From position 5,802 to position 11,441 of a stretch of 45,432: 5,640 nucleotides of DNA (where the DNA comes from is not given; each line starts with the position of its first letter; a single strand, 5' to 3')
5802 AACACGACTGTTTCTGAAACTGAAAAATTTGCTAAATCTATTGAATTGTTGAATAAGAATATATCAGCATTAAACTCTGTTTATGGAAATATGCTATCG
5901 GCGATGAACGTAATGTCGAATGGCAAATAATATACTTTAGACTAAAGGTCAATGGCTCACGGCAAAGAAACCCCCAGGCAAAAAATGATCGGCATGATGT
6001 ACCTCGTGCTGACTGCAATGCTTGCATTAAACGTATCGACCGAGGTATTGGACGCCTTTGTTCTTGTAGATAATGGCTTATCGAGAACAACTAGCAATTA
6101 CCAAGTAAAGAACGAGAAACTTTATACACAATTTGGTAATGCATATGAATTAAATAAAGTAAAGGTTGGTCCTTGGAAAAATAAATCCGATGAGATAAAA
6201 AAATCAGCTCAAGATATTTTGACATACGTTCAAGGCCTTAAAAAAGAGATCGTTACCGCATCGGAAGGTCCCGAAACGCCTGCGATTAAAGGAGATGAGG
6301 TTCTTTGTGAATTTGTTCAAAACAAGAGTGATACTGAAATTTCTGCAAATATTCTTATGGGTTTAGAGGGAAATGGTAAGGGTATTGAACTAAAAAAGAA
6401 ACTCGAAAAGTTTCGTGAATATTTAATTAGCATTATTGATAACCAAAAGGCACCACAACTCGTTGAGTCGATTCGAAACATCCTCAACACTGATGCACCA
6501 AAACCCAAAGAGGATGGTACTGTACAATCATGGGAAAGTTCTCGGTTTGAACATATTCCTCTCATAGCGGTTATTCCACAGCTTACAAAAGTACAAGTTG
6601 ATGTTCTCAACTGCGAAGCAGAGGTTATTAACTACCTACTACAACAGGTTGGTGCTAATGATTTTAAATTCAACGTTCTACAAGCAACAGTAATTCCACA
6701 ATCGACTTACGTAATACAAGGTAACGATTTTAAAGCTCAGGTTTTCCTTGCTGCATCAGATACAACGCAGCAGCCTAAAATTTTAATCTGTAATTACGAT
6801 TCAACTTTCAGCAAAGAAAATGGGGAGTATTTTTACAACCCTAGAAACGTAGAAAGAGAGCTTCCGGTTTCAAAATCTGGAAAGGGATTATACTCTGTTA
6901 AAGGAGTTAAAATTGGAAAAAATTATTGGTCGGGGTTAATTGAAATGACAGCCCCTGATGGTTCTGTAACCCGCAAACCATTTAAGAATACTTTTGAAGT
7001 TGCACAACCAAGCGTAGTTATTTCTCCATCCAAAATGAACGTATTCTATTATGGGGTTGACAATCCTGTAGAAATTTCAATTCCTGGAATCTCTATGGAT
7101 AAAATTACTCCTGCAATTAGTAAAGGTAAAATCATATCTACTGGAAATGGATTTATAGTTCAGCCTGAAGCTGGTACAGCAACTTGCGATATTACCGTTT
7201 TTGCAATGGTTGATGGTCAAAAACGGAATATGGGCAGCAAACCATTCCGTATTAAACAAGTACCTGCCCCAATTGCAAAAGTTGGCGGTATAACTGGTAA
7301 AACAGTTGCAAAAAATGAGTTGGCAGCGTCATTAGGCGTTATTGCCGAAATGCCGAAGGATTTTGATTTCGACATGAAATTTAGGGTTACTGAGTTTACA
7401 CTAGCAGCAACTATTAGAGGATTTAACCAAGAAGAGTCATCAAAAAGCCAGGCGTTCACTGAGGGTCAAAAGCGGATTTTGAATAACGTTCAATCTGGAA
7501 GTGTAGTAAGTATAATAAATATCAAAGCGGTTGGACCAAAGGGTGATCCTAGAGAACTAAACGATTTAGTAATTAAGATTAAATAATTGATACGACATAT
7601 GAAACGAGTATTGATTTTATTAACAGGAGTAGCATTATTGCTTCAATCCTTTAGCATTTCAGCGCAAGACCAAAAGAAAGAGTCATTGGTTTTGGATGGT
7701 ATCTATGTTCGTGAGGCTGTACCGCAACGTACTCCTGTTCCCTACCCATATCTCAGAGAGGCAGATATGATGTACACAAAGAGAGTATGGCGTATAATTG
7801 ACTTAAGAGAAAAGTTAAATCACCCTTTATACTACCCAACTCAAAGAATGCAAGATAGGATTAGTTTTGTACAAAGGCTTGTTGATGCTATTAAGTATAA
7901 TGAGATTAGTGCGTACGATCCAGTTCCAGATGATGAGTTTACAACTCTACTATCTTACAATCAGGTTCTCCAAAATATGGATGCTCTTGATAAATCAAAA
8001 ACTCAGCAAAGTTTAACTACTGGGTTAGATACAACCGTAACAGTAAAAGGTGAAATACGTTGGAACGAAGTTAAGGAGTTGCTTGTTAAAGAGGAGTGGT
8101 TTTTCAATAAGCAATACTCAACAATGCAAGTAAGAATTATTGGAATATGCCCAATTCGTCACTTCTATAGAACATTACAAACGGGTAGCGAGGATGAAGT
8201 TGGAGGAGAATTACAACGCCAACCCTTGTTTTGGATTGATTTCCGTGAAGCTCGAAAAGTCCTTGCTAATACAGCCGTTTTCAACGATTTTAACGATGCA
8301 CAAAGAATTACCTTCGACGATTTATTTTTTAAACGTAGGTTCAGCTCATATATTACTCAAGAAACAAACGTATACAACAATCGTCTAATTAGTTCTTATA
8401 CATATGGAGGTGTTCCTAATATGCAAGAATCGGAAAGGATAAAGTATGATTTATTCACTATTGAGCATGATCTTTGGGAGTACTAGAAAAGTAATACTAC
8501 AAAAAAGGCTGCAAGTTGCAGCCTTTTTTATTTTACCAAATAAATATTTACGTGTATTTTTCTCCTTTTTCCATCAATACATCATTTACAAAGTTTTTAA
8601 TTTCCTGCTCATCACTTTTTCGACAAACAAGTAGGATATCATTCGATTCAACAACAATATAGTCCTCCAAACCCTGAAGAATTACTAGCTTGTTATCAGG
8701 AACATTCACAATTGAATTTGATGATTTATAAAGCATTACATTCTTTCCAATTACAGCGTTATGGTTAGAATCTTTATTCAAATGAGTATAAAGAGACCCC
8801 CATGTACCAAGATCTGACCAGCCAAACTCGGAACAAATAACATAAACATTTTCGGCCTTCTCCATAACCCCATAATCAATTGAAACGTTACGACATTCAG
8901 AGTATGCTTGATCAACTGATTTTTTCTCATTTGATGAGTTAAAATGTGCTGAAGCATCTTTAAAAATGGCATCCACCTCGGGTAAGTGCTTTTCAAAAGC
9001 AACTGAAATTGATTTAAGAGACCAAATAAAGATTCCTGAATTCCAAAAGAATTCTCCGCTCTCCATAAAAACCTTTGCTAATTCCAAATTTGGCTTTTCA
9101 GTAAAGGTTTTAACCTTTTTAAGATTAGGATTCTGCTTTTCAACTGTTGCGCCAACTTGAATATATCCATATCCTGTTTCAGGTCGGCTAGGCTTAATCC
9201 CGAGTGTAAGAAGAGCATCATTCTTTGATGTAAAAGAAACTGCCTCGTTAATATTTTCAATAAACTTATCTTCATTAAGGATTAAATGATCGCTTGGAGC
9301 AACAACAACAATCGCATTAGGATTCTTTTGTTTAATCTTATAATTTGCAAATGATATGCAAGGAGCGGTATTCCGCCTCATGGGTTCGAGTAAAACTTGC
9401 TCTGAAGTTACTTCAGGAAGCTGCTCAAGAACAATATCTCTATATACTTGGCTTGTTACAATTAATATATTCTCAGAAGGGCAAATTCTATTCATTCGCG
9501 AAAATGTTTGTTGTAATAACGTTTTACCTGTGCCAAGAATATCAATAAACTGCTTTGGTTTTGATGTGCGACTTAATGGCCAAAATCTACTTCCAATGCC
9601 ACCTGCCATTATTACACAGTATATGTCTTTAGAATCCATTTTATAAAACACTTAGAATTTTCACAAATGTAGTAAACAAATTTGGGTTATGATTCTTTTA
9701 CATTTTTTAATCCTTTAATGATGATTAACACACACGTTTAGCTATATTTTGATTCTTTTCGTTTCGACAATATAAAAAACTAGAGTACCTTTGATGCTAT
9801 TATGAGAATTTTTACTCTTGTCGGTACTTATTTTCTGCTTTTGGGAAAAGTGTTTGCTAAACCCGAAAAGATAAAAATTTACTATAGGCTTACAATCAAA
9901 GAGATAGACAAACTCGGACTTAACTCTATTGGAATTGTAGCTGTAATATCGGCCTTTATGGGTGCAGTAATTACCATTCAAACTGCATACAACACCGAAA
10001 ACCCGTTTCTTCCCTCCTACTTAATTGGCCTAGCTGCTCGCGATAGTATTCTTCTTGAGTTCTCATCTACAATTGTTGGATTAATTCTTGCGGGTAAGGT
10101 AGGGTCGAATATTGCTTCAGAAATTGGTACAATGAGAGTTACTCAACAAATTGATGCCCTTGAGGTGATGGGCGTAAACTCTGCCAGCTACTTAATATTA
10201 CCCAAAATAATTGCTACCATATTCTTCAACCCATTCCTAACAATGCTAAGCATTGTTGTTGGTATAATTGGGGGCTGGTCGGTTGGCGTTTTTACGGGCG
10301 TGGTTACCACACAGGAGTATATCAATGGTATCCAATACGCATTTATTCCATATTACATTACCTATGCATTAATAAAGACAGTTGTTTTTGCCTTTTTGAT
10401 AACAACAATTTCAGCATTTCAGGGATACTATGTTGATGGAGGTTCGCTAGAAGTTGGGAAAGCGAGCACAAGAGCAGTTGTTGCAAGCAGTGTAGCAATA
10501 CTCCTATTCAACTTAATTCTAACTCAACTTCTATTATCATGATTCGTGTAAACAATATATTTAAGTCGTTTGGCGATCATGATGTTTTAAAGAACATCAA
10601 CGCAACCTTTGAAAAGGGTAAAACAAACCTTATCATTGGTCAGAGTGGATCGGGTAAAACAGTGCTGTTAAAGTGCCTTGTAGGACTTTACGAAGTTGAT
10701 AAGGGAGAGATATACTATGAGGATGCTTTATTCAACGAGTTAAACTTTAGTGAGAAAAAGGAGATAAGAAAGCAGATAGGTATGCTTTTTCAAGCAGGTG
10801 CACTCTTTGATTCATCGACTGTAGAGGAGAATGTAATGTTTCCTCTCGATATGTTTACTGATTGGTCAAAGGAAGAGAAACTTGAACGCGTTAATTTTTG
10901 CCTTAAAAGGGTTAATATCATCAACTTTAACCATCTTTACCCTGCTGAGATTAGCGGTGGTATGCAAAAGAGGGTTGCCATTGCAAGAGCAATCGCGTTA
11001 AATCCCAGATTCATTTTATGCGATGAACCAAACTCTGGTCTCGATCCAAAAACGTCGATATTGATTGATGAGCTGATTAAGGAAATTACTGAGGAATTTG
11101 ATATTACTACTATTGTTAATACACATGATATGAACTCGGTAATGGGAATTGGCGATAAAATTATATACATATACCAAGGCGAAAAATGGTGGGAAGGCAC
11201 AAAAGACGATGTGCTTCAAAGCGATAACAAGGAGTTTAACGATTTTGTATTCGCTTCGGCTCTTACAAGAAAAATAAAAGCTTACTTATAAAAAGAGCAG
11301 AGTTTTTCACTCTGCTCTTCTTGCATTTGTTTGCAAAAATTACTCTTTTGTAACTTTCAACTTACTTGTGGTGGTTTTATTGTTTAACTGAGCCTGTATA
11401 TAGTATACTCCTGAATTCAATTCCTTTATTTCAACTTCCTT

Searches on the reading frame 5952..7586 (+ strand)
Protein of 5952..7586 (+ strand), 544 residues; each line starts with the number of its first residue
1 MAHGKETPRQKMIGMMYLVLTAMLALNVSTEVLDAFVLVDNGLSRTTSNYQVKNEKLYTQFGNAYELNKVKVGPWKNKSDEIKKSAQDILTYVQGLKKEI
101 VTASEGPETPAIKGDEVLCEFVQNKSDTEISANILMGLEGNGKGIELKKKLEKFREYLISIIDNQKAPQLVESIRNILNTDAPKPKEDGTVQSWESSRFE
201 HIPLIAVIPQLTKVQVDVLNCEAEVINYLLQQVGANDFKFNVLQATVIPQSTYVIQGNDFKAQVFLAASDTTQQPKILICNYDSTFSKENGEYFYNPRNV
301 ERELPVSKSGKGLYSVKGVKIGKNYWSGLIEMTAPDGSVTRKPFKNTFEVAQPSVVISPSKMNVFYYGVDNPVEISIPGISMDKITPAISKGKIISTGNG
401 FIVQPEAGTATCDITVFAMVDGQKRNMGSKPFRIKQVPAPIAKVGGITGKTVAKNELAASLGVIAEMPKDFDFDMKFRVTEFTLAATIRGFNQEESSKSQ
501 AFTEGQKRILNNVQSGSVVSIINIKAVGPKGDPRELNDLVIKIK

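Call 6: search_protein_families(library=pfam, proteins=[window:5952-7586:+], max_evalue=0.001)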
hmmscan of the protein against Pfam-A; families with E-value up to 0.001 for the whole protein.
window:5952-7586:+ (544 aa): 4 families
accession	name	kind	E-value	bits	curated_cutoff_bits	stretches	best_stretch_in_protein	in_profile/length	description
PF12081.13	GldM_1st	-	3.4e-46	158.1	25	1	31-231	1-193/194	GldM N-terminal domain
PF21602.3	GldM_3rd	-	2.3e-22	79.5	25.2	1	354-435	1-82/82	GldM third domain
PF21601.3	GldM_2nd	-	3e-21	76.2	24.4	1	235-352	2-98/98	GldM second domain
PF12080.14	GldM_4th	-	2.1e-18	67.5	24.6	1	438-543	1-113/114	GldM C-terminal domain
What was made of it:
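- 2314..8486 (+): T9SS core operon (PorP/SprF, GldK, GldL, GldM, GldN) in the same genome, 17 kb upstream. Call 6.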

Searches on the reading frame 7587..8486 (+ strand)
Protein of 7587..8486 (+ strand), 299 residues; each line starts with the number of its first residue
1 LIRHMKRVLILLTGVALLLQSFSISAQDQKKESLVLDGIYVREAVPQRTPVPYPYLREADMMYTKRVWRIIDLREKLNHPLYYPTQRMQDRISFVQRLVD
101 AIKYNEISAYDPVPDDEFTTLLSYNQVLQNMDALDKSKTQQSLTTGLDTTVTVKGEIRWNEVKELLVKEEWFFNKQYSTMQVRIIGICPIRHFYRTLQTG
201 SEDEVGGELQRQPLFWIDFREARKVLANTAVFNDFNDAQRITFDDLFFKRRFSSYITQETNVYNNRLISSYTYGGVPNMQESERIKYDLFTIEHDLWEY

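Call 6: search_protein_families(library=pfam, proteins=[window:7587-8486:+], max_evalue=0.001)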
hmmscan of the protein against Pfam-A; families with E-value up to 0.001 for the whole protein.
window:7587-8486:+ (299 aa): 1 family
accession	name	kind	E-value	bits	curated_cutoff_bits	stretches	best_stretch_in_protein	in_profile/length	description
PF19841.4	GldN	-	4.8e-66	223.1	23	1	57-298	2-228/228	Gliding motility associated protein GldN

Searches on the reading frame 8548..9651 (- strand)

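Call 6: search_protein_families(library=pfam, proteins=[window:8548-9651:-], max_evalue=0.001)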
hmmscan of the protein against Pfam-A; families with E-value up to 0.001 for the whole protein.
window:8548-9651:- (367 aa): 3 families
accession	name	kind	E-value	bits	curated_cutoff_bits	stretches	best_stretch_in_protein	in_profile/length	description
PF00483.29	NTP_transferase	-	2.8e-40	138.9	21.2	1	13-294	3-242/245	Nucleotidyl transferase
PF22640.1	ManC_GMP_beta-helix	-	6.7e-08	32.8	27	1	308-356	6-53/55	MannoseP isomerase/GMP-like beta-helix domain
PF12804.13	NTP_transf_3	-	0.00028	21.5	27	1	12-72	1-49/160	MobA-like NTP transferase domain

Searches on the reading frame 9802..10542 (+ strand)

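Call 50: search_protein_families(library=pfam, proteins=[window:9802-10542:+], max_evalue=0.001)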
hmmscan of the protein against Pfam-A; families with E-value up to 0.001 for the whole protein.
window:9802-10542:+ (246 aa): 2 families
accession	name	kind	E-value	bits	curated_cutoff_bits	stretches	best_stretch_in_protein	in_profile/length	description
PF02405.21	MlaE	-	1.6e-66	224.4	22.5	1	32-243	2-212/212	Permease MlaE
PF00860.26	Xan_ur_permease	-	0.00082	18.6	27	1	127-215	163-258/389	Permease family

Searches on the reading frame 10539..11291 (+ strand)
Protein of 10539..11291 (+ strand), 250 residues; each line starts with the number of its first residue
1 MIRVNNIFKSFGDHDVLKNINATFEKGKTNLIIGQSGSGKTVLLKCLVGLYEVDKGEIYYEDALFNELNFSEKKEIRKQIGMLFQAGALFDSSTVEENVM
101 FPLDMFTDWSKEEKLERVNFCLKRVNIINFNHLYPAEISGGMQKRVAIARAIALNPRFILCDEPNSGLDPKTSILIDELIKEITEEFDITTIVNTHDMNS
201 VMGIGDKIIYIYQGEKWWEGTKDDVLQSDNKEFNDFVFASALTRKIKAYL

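Call 50: search_protein_families(library=pfam, proteins=[window:10539-11291:+], max_evalue=0.001)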
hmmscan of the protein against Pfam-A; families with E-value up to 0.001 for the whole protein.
window:10539-11291:+ (250 aa): 4 families
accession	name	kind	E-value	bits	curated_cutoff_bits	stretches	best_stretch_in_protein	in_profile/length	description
PF00005.33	ABC_tran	-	9.8e-33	114.1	25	1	17-165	1-136/137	ABC transporter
PF13304.12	AAA_21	-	2e-08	35.1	27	0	134-199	234-301/304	AAA domain, putative AbiEii toxin, Type IV TA system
PF02463.25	SMC_N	-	9.8e-07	28.9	40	1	7-213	9-213/220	RecF/RecN/SMC N terminal domain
PF13401.12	AAA_22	-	0.00047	20.9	27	0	31-90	9-64/130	AAA domain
